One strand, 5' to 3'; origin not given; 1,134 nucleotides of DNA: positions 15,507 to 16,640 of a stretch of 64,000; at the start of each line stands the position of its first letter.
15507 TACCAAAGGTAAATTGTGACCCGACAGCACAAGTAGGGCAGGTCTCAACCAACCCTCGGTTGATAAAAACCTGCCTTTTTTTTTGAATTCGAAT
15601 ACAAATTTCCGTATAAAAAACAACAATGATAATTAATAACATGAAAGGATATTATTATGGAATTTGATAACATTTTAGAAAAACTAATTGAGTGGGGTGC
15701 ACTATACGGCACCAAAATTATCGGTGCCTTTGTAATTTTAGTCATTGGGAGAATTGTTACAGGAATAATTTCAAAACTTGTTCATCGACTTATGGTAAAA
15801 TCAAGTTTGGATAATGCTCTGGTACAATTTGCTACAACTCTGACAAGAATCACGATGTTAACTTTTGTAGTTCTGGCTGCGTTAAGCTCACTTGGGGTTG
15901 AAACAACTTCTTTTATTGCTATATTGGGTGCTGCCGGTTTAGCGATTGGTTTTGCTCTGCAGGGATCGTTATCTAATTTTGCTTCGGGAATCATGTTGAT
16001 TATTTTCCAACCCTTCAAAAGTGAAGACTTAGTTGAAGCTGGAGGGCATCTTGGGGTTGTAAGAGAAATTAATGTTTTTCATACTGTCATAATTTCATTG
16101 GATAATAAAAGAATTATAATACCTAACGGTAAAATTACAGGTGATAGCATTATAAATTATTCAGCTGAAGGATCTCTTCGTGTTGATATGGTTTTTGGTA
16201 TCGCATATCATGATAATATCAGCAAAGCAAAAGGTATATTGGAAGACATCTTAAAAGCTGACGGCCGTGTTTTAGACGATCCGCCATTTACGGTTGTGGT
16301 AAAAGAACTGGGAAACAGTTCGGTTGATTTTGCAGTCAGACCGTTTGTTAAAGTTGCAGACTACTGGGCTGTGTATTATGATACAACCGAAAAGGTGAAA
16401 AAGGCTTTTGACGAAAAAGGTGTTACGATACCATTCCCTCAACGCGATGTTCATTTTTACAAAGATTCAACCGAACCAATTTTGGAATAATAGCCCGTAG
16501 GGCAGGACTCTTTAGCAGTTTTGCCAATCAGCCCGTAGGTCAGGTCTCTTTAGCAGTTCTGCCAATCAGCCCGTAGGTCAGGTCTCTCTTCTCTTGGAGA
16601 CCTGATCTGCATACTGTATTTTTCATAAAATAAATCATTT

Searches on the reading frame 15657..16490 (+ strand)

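Call 9: search_protein_families(library=pfam, proteins=[window:15657-16490:+], max_evalue=0.01)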
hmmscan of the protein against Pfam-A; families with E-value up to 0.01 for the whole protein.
window:15657-16490:+ (277 aa): 4 families
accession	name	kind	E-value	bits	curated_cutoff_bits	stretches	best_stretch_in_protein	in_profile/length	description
PF00924.24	MS_channel_2nd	-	4e-18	65.7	20.2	1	104-169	2-67/68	Mechanosensitive ion channel, beta-domain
PF21082.3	MS_channel_3rd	-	1.1e-15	58.3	21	1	176-257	1-87/88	Mechanosensitive ion channel MscS, C-terminal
PF21088.3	MS_channel_1st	-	1.1e-09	38.6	23.1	1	61-102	1-42/42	Mechanosensitive ion channel, transmembrane helices 2/3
PF05552.17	MS_channel_1st_1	-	2.3e-08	34.2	22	1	7-53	3-49/50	Mechanosensitive ion channel, conserved TM helix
